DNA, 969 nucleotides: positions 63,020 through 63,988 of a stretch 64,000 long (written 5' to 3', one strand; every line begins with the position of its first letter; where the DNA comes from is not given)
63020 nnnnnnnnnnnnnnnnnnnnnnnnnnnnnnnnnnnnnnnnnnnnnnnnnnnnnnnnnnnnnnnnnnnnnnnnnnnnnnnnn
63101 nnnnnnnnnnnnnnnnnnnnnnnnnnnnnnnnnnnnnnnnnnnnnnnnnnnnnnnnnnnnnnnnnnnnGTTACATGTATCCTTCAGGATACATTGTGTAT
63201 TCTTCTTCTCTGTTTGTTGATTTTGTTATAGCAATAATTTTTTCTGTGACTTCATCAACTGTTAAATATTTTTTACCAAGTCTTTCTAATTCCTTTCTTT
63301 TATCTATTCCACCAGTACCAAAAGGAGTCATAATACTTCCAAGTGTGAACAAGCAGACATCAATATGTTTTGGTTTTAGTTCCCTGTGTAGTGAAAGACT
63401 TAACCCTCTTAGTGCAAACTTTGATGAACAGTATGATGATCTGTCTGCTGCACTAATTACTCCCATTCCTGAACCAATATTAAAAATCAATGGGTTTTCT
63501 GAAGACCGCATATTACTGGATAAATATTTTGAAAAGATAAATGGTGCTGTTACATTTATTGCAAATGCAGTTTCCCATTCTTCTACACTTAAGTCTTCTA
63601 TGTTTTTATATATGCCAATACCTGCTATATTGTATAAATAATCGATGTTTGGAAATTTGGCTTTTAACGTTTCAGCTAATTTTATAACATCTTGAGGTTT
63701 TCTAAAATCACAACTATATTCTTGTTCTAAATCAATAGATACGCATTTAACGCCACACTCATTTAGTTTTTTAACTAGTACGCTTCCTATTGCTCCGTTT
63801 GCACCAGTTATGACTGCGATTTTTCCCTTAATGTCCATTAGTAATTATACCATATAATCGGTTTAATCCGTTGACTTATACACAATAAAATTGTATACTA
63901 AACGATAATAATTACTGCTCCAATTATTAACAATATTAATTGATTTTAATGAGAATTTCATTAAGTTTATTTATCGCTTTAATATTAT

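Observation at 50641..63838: Glycosylation locus coupling a polyprenol-P-sugar synthase-type GT2 with two GT-C (PMT/ArnT-like) transferases, a kinase-like enzyme and a GH-A-like hydrolase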

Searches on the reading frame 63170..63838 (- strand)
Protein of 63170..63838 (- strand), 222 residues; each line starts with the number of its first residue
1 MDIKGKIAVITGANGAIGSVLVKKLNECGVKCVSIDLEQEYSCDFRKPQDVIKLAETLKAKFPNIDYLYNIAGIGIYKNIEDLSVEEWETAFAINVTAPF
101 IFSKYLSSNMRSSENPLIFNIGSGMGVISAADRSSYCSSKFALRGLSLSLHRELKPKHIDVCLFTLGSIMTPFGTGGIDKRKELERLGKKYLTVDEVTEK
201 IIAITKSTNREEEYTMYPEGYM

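Call 4: search_protein_families(library=pfam, proteins=[window:63170-63838:-], max_evalue=0.01)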
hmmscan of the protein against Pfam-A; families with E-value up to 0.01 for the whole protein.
window:63170-63838:- (222 aa): 6 families
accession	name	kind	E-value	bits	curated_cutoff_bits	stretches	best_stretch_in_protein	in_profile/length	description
PF00106.31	adh_short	-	6.2e-32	111.1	26.6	1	6-173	1-186/195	short chain dehydrogenase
PF13561.12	adh_short_C2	-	3.1e-19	69.9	27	1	41-187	48-194/236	Enoyl-(Acyl carrier protein) reductase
PF08659.16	KR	-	2.9e-07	31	22.6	1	41-146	58-159/180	KR domain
PF01370.27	Epimerase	-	5.5e-05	23.1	20.9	1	9-91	2-91/240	NAD dependent epimerase/dehydratase family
PF04321.23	RmlD_sub_bind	-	0.0015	18.1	27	1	9-99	4-82/287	RmlD substrate binding domain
PF08643.16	DUF1776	-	0.0019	18.1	25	1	80-169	108-199/294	Fungal family of unknown function (DUF1776)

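Call 6: search_protein_families(library=ncbifam, proteins=[window:63170-63838:-], max_evalue=1)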
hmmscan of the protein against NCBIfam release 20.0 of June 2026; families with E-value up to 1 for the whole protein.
window:63170-63838:- (222 aa): 208 families (the best 25 are shown)
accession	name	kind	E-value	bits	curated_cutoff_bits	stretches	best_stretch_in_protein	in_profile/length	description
NF006565.0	PRK09072.1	equivalog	5.9e-27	94.9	238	1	1-219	1-231/265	SDR family oxidoreductase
NF005594.0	PRK07326.1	equivalog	1.2e-25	90.5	271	1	42-175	60-192/237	SDR family oxidoreductase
NF005309.0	PRK06841.1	subfamily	3.6e-25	88.9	286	1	2-175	12-200/255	GolD/DthD family dehydrogenase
NF005007.0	PRK06398.1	equivalog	6.4e-25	87.8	341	1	2-173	4-181/259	aldose dehydrogenase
NF006074.0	PRK08220.1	equivalog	1.4e-24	87.1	312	1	1-172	4-183/251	2,3-dihydro-2,3-dihydroxybenzoate dehydrogenase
NF009093.0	PRK12429.1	subfamily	1.4e-24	86.8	258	1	2-203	2-216/259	3-hydroxybutyrate dehydrogenase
NF005672.0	PRK07454.1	equivalog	2.9e-23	82.3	234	1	40-208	59-224/241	SDR family oxidoreductase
NF005881.0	PRK07832.1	equivalog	6.6e-23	81.3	296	1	43-203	66-236/287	SDR family oxidoreductase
NF005806.0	PRK07666.1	equivalog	5e-22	78.4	286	1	4-175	6-195/239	3-ketoacyl-ACP reductase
NF006073.0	PRK08219.1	equivalog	5.2e-22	78.7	218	1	6-205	4-209/227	SDR family oxidoreductase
TIGR01963.1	PHB_DH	subfamily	5.4e-22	78.3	307.05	2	42-202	56-211/255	3-hydroxybutyrate dehydrogenase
NF004823.0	PRK06179.1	subfamily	1.5e-21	77.1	310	1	4-203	4-213/271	oxidoreductase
NF004826.0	PRK06182.1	subfamily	2.8e-21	76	305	1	22-202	41-213/274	oxidoreductase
NF004791.0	PRK06138.1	equivalog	7.1e-21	74.6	312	2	43-189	60-206/252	SDR family oxidoreductase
NF009931.0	PRK13394.1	subfamily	2.3e-20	73.2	340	1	2-202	4-218/262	3-hydroxybutyrate dehydrogenase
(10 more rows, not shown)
